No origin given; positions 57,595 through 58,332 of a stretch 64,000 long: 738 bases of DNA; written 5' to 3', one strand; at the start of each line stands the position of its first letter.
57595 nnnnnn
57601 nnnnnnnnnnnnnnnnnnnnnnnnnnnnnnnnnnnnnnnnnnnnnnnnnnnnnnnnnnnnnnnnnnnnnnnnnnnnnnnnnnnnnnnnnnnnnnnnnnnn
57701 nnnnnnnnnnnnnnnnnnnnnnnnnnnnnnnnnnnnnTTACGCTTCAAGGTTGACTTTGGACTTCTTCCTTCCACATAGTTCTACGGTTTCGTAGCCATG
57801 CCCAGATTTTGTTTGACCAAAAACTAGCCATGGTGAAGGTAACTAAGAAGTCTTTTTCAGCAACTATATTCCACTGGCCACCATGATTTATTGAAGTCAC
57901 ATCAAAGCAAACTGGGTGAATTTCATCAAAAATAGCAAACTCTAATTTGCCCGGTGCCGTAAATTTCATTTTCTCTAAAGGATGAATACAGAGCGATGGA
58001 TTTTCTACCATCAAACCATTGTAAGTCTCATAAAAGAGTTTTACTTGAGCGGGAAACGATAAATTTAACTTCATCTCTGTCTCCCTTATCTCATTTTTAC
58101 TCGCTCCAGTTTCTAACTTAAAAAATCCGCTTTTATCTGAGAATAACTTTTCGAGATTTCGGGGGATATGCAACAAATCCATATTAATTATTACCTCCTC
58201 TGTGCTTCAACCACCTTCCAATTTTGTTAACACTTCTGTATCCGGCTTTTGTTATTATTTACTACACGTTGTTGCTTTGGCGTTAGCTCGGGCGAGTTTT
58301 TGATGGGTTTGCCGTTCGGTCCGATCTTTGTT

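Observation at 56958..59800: AT-rich graveyard of polymorphic-toxin fragments with intact immunity genes (orphan RHS core, toxin tips, SUKH-1 immunity)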

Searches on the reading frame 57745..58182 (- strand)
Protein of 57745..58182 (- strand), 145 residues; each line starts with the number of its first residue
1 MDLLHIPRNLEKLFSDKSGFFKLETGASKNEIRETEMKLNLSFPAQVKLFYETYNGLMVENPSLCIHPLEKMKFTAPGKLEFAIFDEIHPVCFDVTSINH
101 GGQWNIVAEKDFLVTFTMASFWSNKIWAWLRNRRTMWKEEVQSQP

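Call 9: search_protein_families(library=pfam, max_evalue=1, proteins=[window:57748-58182:-])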
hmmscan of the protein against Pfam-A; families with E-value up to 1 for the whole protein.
seq(145 aa): 3 families
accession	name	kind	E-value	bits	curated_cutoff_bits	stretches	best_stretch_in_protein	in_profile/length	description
PF09346.15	SMI1_KNR4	-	1.2e-05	26.4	25.4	1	26-74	1-55/125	SMI1 / KNR4 family (SUKH-1)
PF14568.11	SUKH_6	-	0.00083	20.3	27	1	30-65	2-37/119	SMI1-KNR4 cell-wall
PF14567.11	SUKH_5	-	0.017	15.4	27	1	25-59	20-54/142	SMI1-KNR4 cell-wall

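Call 10: search_protein_families(library=ncbifam, max_evalue=1, proteins=[window:57748-58182:-])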
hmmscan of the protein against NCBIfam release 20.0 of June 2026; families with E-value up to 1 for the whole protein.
seq(145 aa): 0 families

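Call 13: find_encoding_contigs(protein=window:57745-58182:-, flank=10000, max_places=6)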
Protein window:57745-58182:- (145 aa): 4 contigs read that carry it; 2 places shown.
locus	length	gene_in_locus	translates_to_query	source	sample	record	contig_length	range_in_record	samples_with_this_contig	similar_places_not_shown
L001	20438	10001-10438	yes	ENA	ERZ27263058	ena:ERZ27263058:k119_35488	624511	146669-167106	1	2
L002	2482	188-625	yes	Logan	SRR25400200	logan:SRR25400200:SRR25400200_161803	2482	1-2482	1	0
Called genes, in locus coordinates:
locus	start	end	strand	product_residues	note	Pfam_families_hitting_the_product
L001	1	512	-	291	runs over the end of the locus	-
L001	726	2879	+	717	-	PF08811:DUF1800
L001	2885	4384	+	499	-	PF07394:DUF1501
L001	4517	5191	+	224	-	PF01066:CDP-OH_P_transf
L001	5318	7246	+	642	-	PF01757:Acyl_transf_3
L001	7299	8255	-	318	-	PF16538:FlgT_C (weak)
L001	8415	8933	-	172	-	-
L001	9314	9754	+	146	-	PF27221:PM0498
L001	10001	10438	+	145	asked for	PF09346:SMI1_KNR4 (faint)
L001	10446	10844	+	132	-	-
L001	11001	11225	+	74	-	-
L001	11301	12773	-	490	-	PF02661:Fic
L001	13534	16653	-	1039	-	PF02811:PHP, PF07733:DNA_pol3_alpha, PF17657:DNA_pol3_finger, PF14579:HHH_6, PF01336:tRNA_anti-codon (weak)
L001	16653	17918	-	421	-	-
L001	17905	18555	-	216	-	PF00154:RecA_N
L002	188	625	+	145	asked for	PF09346:SMI1_KNR4 (faint)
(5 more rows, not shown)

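Call 39: find_related_loci(query=window:57748-58182:-, collection=metagenome_contigs, flank=4000)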
Query window:57748-58182:- (145 aa) in metagenome_contigs; peptide patterns used: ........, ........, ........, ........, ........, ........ (x = any residue, [..] = any of these).
271 stretches matched a pattern, but none encodes a relative of the query by tblastn (E <= 1e-3).

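Call 41: search_solved_structures(query=window:57748-58182:-, max_evalue=10, show_alignments=1)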
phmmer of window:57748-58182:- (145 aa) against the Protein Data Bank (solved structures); distinct sequences matched with E-value up to 10: 0.

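Call 65: search_dna_similar(query=window:57748-58182:-, collection=plasmids, mode=protein, max_evalue=1, max_rows=10)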
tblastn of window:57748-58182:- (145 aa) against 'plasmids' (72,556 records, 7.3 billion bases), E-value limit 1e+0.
Records with a match: 4; places in all: 4; records where one place covers at least 80% of the query: 0.
Best place of each record, by identity: <60% 4.
By first word of the organism name: Bacillus 3; Pantoea 1.
By predicted mobility (MOB-suite, as given by PLSDB): non-mobilizable 4.
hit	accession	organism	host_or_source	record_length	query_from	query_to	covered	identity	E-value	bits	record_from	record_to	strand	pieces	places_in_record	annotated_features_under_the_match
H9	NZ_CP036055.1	Bacillus toyonensis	cell culture,soil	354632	15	128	79%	26.3%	4e-1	37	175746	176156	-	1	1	SMI1/KNR4 family protein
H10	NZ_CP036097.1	Bacillus toyonensis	cell culture,soil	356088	15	128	79%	26.3%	4e-1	37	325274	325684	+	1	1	SMI1/KNR4 family protein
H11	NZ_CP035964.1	Bacillus mycoides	cell culture,soil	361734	15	104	62%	30.1%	8e-1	37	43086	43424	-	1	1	SMI1/KNR4 family protein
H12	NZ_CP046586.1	Pantoea stewartii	sugar cane YZ08-1095,whole organism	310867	25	72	33%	33.3%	4e-1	37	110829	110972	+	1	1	SMI1/KNR4 family protein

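Call 93: list_cluster_members(proteins=[window:57748-58182:-, P0001, window:59250-59765:+, window:55368-56879:+])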
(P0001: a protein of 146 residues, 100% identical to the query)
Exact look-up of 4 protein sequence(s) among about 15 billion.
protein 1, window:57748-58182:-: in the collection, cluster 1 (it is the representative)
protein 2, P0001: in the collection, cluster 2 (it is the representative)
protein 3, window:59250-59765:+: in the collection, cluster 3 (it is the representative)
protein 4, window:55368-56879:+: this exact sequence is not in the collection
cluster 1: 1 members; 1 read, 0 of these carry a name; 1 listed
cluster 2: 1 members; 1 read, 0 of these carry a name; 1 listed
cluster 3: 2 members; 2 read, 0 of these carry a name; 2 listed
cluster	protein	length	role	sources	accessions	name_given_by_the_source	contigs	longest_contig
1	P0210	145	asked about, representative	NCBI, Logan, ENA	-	-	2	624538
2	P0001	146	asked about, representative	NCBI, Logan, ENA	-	-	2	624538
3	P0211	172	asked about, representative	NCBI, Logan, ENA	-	-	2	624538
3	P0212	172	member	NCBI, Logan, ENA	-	-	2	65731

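Call 94: find_encoding_contigs(protein=P0212, flank=10000, max_places=4)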
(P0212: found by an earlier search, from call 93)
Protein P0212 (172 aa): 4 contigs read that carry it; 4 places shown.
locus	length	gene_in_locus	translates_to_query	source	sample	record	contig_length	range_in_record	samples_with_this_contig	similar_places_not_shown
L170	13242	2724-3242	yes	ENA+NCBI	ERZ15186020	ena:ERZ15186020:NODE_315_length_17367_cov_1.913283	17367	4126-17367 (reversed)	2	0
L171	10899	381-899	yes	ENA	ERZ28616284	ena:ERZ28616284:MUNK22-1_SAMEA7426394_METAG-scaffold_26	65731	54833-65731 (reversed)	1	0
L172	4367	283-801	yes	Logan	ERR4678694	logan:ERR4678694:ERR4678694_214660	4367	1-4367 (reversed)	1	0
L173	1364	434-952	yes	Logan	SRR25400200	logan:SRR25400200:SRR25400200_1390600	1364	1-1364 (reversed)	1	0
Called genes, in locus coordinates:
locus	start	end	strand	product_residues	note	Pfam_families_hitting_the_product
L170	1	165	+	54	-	?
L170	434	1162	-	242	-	-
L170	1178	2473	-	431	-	-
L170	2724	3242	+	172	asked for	-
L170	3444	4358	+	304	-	PF16538:FlgT_C (weak)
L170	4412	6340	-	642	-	PF01757:Acyl_transf_3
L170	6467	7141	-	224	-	PF01066:CDP-OH_P_transf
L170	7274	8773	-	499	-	PF07394:DUF1501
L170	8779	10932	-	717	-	PF08811:DUF1800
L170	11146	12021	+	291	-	-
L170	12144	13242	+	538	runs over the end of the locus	PF00069:Pkinase, PF07714:PK_Tyr_Ser-Thr, PF03109:ABC1 (weak)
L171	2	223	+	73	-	?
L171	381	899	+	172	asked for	-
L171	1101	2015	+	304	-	PF16538:FlgT_C (weak)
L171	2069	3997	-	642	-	PF01757:Acyl_transf_3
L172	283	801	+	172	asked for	-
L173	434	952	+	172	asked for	-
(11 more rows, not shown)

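Call 98: search_protein_families(library=pfam, max_evalue=0.01, proteins=[L170:1178-2473:-, L170:434-1162:-])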
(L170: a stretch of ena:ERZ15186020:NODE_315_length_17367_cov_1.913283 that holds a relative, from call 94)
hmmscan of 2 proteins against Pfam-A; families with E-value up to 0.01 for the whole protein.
L170:1178-2473:- (431 aa): 2 families
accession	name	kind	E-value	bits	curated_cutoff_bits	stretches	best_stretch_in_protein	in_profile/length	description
PF05593.20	RHS_repeat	-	0.00016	22.4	22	0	39-68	1-30/38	RHS Repeat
PF03527.20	RHS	-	0.0079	16.5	27.9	0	82-112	3-33/38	RHS protein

L170:434-1162:- (242 aa): 4 families
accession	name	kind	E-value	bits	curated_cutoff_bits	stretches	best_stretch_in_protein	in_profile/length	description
PF03909.22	BSD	-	0.00033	21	24.6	0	212-239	8-36/58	BSD domain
PF20588.3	DMTF1_N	-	0.00083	20.5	28.1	0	135-160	32-56/73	Cyclin-D-binding Myb-like transcription factor 1 N-terminal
PF05397.17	Med15_fungi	-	0.0054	17.4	25.2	0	95-146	22-72/112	Mediator complex subunit 15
PF07238.19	PilZ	-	0.0068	17.2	22.5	0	86-113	76-101/102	PilZ domain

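Call 103: search_protein_families(library=ncbifam, max_evalue=0.1, proteins=[L170:1178-2470:-, L170:434-1159:-])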
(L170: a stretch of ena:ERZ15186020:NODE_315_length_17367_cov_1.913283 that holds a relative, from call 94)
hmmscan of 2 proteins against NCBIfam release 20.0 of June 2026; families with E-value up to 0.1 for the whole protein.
L170:1178-2470:- (430 aa): 3 families
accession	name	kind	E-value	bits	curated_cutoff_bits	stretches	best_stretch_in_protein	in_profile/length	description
TIGR03696.1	Rhs_assc_core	domain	3.7e-15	56.2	32.5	1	106-196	1-75/76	RHS repeat-associated core domain-containing protein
NF041261.1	RHS_core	equivalog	0.00069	17.5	2000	1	84-196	1162-1260/1261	RHS element core protein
TIGR01643.1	YD_repeat_2x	repeat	0.00072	20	15.8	0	38-70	1-33/42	YD repeat-containing protein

L170:434-1159:- (241 aa): 2 families
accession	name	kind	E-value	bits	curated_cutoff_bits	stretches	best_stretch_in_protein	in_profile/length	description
NF050069.2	PqqD_rel_WgkC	exception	0.031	14.3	110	0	101-129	67-95/103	PqqD family peptide maturation chaperone WgkC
TIGR03039.1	PS_II_CP47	equivalog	0.069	11.8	630.8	1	159-238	303-381/504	photosystem II chlorophyll-binding protein CP47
